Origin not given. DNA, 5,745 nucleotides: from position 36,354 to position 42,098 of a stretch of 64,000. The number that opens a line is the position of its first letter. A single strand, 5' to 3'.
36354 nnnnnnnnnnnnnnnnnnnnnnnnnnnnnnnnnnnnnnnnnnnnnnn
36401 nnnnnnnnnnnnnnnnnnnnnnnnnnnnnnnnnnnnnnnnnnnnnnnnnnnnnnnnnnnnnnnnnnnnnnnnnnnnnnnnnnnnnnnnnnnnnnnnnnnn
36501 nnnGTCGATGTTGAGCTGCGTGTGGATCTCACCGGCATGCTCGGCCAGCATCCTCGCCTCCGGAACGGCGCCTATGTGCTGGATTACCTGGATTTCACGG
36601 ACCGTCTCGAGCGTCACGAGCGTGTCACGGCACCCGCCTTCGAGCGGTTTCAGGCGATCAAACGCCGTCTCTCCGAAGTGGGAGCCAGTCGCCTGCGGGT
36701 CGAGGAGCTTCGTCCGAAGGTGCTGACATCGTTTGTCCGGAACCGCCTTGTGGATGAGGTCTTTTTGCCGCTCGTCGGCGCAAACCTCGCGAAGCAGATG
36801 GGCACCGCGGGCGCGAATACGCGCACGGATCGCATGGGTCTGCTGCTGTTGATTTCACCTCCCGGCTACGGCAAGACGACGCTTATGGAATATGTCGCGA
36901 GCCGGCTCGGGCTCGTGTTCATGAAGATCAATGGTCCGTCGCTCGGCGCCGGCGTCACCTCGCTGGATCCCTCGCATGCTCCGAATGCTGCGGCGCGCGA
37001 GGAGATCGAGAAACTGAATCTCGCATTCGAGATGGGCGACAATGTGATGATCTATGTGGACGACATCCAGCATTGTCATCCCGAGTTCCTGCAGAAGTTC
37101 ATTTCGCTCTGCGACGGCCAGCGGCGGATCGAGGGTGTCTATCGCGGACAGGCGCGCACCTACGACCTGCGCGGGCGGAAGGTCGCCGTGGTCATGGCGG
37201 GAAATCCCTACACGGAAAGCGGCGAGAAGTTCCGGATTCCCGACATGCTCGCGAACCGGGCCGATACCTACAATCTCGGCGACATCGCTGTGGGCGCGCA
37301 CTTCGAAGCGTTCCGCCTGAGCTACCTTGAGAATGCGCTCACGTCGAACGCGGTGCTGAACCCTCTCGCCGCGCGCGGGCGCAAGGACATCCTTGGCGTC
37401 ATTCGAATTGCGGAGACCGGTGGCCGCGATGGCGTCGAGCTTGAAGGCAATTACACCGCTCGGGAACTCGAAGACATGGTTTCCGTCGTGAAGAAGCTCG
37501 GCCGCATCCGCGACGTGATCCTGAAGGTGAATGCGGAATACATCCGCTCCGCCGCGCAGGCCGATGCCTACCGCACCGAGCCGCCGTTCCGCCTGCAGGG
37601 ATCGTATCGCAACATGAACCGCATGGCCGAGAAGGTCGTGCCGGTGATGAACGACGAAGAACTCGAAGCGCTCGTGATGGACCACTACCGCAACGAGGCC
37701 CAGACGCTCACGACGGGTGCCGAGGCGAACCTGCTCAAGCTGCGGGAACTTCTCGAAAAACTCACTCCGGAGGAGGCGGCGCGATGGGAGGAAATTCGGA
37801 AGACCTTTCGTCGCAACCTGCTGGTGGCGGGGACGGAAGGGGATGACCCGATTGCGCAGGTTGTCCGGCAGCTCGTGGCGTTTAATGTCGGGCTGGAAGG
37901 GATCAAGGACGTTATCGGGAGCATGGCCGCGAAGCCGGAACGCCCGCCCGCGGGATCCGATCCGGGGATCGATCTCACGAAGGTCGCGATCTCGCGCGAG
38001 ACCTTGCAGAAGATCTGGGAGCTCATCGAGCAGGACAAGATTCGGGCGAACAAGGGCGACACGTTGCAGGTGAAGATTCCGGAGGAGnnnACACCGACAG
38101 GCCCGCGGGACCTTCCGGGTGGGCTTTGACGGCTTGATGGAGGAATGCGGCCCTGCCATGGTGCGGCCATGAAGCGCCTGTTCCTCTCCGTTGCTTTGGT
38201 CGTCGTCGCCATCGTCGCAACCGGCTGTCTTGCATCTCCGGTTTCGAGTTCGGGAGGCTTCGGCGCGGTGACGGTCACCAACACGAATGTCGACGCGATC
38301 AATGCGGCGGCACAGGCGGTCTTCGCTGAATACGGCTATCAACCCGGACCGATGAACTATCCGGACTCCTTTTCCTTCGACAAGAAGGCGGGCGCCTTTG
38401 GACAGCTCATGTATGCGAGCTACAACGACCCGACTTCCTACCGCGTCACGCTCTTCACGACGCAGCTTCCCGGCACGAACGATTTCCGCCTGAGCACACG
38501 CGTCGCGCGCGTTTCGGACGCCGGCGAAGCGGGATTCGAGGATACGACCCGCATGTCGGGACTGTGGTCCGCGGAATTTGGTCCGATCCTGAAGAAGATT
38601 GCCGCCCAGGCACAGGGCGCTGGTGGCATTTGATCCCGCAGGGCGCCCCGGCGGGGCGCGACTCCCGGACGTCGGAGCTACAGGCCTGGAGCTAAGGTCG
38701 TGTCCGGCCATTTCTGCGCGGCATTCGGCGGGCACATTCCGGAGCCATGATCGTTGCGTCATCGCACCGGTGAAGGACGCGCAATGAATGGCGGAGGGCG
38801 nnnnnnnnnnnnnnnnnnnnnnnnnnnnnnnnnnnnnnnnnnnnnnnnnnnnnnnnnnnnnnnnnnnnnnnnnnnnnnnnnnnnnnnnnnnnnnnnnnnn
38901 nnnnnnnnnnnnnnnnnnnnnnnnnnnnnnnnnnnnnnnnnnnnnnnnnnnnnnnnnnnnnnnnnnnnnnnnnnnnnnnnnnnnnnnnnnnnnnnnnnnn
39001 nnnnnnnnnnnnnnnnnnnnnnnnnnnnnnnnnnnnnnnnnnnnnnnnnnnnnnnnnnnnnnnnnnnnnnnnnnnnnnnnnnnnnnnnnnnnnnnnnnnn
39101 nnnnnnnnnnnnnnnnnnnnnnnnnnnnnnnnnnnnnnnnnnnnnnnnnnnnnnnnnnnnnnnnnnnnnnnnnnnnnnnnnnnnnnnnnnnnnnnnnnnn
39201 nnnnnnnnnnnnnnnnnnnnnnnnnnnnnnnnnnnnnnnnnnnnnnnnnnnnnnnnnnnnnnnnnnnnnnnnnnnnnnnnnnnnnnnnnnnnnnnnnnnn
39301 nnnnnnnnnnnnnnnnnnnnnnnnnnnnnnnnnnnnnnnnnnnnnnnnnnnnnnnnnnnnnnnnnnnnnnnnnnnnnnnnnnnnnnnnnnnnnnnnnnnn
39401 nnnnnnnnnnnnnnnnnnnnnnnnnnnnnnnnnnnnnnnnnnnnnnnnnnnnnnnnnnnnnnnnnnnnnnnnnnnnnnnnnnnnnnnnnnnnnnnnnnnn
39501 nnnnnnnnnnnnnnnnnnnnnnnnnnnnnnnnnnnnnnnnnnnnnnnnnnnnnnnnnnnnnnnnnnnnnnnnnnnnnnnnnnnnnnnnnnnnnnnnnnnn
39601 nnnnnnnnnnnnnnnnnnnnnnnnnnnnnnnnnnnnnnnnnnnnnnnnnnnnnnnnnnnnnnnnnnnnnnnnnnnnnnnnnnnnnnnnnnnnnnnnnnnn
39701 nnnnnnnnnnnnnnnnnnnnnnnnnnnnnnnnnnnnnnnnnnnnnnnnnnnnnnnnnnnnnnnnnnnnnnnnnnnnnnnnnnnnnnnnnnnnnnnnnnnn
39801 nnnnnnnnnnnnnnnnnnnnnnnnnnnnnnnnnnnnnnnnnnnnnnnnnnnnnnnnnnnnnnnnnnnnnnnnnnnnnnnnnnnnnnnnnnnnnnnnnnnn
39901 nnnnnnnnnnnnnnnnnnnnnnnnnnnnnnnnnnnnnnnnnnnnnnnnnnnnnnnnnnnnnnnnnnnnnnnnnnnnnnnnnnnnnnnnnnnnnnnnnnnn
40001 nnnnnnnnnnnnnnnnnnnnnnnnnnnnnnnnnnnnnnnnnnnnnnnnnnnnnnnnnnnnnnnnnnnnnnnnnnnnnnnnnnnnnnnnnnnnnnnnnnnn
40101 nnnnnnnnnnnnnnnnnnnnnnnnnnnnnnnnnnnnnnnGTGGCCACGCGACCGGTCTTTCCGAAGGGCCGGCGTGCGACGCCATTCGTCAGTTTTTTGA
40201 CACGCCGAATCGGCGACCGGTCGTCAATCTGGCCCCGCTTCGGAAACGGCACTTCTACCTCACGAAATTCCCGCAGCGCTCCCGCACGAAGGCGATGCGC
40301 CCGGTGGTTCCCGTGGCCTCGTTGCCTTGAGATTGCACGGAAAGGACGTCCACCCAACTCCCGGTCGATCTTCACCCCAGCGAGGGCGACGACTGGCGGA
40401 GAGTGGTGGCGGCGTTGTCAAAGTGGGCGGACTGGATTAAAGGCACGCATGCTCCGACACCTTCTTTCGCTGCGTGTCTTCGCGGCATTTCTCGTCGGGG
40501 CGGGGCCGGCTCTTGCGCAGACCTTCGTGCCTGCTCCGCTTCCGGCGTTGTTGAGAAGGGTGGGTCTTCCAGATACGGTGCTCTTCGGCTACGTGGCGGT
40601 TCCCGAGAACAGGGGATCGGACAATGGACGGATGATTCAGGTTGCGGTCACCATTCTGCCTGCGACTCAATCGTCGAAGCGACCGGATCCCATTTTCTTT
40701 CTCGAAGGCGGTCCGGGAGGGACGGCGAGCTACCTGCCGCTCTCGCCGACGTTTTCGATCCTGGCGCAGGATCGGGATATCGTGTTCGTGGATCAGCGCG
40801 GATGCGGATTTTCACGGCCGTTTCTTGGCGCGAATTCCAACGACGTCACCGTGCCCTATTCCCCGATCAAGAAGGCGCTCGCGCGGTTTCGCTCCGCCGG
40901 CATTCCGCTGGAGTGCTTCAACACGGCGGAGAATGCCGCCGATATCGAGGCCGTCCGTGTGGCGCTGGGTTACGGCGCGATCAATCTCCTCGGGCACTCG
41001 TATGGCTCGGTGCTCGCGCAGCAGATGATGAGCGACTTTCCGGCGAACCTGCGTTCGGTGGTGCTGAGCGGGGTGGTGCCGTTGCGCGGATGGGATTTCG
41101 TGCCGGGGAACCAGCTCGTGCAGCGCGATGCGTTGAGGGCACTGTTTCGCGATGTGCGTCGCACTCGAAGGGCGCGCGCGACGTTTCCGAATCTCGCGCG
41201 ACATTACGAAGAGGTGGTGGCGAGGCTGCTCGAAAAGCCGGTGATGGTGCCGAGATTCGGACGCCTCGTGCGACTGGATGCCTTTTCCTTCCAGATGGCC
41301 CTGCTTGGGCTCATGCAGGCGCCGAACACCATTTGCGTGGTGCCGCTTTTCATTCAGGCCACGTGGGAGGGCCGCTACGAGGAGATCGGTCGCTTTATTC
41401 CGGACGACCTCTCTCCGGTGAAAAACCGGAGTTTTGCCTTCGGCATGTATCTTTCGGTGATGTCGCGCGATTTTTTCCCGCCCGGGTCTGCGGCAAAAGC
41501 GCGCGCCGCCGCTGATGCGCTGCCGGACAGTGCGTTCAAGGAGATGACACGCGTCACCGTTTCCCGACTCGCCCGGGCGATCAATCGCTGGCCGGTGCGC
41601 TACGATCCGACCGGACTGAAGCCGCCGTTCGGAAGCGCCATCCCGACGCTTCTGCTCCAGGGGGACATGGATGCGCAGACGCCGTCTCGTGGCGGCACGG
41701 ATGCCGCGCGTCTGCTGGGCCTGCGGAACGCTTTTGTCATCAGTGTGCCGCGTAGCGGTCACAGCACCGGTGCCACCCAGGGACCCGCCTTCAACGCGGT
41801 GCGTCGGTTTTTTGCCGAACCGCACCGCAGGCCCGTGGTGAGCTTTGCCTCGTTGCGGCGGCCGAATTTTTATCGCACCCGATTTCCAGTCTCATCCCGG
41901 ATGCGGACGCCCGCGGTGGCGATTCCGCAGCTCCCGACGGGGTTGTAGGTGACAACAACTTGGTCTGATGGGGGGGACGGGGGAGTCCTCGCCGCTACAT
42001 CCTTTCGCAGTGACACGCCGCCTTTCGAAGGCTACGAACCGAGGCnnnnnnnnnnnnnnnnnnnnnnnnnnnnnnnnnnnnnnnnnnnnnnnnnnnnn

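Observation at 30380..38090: Tight three-gene cluster: YqiJ/NfeD-like membrane protein, YqiK flotillin, and a 1677-aa AAA+ protein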

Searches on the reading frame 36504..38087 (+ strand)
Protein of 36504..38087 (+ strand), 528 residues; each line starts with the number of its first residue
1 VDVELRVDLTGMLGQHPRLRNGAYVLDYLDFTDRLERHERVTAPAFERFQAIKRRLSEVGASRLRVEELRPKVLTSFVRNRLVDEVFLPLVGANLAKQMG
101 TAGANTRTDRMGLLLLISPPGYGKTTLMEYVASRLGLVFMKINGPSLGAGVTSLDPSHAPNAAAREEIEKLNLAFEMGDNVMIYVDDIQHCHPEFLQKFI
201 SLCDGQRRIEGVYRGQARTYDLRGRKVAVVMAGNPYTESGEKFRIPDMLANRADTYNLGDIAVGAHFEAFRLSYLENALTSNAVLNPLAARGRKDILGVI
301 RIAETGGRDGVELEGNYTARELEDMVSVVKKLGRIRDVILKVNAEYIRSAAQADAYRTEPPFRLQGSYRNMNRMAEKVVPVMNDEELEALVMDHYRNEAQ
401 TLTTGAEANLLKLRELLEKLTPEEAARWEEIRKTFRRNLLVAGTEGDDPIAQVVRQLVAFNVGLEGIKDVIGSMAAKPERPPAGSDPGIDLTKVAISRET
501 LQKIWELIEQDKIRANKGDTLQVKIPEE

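Call 51: predict_structure(alignment_id=A4)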
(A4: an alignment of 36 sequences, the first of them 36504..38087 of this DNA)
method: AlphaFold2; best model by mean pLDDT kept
length: 528 residues; sequences in the alignment: 36
mean_pLDDT: 79.4   pTM: 0.65
mean pLDDT of the five models: 79.4, 76.9, 75.5, 75.0, 71.0
residues with pLDDT >= 90: 144; 70-90: 274; 50-70: 67; < 50: 43
segments of 3 or more residues with pLDDT < 50: 69-75, 107-110, 480-493, 515-528
pLDDT, mean of each block of 10 residues (from residue 1): 72 82 84 84 85 75 54 53 81 71 51 75 79 85 90 93 93 88 90 89 79 90 84 70 71 74 78 88 88 88 89 90 96 95 84 74 88 95 96 94 88 95 94 85 67 74 76 65 42 57 76 53 43
secondary structure, 60 per line:
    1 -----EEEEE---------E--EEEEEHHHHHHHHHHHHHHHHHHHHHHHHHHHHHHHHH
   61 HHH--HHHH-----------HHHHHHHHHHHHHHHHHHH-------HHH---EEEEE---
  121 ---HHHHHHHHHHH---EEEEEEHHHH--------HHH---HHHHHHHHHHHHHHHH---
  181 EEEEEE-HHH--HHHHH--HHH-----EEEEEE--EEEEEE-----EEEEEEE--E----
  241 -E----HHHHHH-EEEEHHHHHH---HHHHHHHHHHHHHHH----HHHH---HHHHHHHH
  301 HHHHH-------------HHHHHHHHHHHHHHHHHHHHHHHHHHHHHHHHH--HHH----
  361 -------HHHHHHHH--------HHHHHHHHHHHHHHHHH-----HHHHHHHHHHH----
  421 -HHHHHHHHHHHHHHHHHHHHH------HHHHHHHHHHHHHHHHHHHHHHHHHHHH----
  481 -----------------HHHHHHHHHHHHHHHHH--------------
elements in order: E6-10 E23-27 H28-63 H66-69 H81-99 E113-117 H124-134 E138-143 H144-147 H162-177 E181-186 H193-197 E208-213 E216-221 E227-233 H247-252 E254-257 H258-263 H267-281 H286-289 H293-305 H319-351 H368-375 H384-400 H406-416 H422-442 H449-476 H498-514
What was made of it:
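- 36819..37736 (+): Gene 3 residues about 1255-1560: AAA+ module. Walker A is GYGKTT (1270-1275), Walker B is DD (1335-1336), sensor-1 is N1383, and there are conserved arginines at R1401 and R1518. AF2 model pLDDT 79 (call 51).
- Closest known: MoxR-family AAA+ ATPases. Different: No clear helix-2 beta-hairpin insert appears in the AF2 secondary structure (call 51).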

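Call 54: fold_search(model_id=the predicted structure, library=pdb)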
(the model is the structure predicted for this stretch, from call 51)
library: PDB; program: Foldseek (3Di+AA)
matches with E <= 10: 1302; with E <= 0.001: 766
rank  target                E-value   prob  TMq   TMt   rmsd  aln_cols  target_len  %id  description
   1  8efv_A                8.9e-07  1.00  0.24  0.36  13.5       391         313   16  Structure of single homo-hexameric Holliday junction ATP-dependent DNA helicase RuvB motor (released 2023-05-10)
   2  6l1q_A                9.3e-07  1.00  0.32  0.58   7.3       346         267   13  Crystal structure of AfCbbQ2, a MoxR AAA+-ATPase and CbbQO-type Rubisco activase from Acidithiobacillus ferrooxidans (released 2019-12-18)
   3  8vwa                  9.3e-07  1.00  0.22  0.28  17.3       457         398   15  CryoEM Structure of a FtsH Helical Assembly in the Presence of ATP (released 2025-01-15)
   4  9qh4_F                1.2e-06  1.00  0.32  0.59   7.3       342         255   16  NorQ hexamer from Paracoccus denitrificans (released 2026-03-25)
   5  2ce7_D                1.2e-06  1.00  0.25  0.31  16.8       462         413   15  EDTA treated (released 2006-02-09)
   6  8xku_A                1.3e-06  1.00  0.26  0.20  38.3       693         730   14  Cryo-EM structure of the Ycf2-FtsHi motor complex from Arabidopsis in ATP-bound state (released 2024-09-11)
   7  2ce7_B                1.4e-06  1.00  0.25  0.32  17.1       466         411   15  EDTA treated (released 2006-02-09)
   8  8vw9                  1.5e-06  1.00  0.25  0.32  17.2       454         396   16  CryoEM Structure of a FtsH Helical Assembly in the Presence of ATP (released 2025-01-15)
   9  8efv_B                1.5e-06  1.00  0.27  0.40  13.0       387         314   15  Structure of single homo-hexameric Holliday junction ATP-dependent DNA helicase RuvB motor (released 2023-05-10)
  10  2ce7_C                1.6e-06  1.00  0.26  0.30  14.8       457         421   16  EDTA treated (released 2006-02-09)
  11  9e2z_4                1.7e-06  1.00  0.21  0.19  19.9       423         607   14  Cryo-EM structure of human CMG helicase stalled at G4-containing DNA template (released 2025-03-26)
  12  8vwc                  1.8e-06  1.00  0.24  0.32  17.3       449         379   14  CryoEM Structure of a FtsH Helical Assembly in the Aged State (released 2025-01-15)
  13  9qh7_E                1.9e-06  1.00  0.27  0.52  11.1       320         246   13  NorQ in complex with NorD VWA domain steep staircase subset 1 from Paracoccus denitrificans (released 2026-03-25)
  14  2ce7_F                2.1e-06  1.00  0.25  0.31  16.8       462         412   15  EDTA treated (released 2006-02-09)
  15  9qh8_A                2.2e-06  1.00  0.32  0.59   7.1       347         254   16  reduced NorQ-NorD VWA domain complex from Paracoccus denitrificans (released 2026-03-25)
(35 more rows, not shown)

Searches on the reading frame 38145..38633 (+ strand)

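Call 3: search_protein_families(library=pfam, proteins=[window:38145-38633:+], max_evalue=0.01)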
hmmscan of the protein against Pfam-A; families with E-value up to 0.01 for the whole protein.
window:38145-38633:+ (162 aa): 0 families

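Call 5: search_protein_families(library=ncbifam, proteins=[window:38145-38633:+], max_evalue=1)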
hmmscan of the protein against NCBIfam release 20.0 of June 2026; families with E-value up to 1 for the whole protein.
window:38145-38633:+ (162 aa): 2 families
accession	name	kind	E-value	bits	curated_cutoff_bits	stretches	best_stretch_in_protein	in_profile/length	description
TIGR03151.1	enACPred_II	equivalog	0.03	13.6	453.1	1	21-57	19-55/307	enoyl-[acyl-carrier-protein] reductase FabK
NF045606.1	lipo_J517_1871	equivalog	0.22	11.5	60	0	134-160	35-61/133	J517_1871 family lipoprotein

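Call 6: search_protein_families(library=padloc, proteins=[window:38145-38633:+], max_evalue=1)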
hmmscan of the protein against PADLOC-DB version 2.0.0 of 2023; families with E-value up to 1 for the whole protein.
window:38145-38633:+ (162 aa): 1 family
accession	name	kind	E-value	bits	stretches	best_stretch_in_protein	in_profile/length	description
PDLC04378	PDC-M05B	-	0.018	13.3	0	116-155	32-71/153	-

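Call 8: search_protein_families(library=pfam, proteins=[window:38145-38633:+], max_evalue=10)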
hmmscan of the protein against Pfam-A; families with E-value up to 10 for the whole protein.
window:38145-38633:+ (162 aa): 0 families

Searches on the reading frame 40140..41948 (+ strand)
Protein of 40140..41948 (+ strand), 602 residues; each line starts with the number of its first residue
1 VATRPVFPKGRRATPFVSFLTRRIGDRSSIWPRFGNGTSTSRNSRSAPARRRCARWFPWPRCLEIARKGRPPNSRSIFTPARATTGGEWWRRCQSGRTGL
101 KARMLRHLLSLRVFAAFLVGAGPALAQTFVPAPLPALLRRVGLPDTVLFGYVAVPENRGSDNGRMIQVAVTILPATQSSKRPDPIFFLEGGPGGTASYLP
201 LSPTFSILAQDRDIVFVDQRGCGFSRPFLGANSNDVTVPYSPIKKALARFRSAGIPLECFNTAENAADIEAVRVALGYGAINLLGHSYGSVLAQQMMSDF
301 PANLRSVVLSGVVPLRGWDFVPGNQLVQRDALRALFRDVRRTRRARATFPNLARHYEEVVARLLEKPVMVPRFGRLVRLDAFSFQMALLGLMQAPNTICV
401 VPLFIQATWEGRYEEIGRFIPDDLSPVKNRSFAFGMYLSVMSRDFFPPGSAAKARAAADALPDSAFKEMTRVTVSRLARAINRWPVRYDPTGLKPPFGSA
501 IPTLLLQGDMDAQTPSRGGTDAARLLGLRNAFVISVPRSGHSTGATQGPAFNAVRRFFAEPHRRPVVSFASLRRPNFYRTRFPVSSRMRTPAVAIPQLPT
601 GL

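Call 3: search_protein_families(library=pfam, proteins=[window:40140-41948:+], max_evalue=0.01)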
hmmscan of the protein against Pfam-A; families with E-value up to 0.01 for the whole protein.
window:40140-41948:+ (602 aa): 5 families
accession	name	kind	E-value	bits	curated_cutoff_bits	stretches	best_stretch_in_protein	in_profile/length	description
PF00561.26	Abhydrolase_1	-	2.9e-18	66.9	25.8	1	184-542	2-239/245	alpha/beta hydrolase fold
PF08386.16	Abhydrolase_4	-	1.2e-07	32.2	21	1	483-562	17-95/103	TAP-like protein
PF12697.13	Abhydrolase_6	-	8.6e-07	30.3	26.3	1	196-384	11-155/217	Alpha/beta hydrolase family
PF12146.15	Hydrolase_4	-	0.00019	21.3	27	0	279-369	76-164/239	Serine aminopeptidase, S33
PF06259.18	Abhydrolase_8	-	0.0063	16.6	20.5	0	279-311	109-141/178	Alpha/beta hydrolase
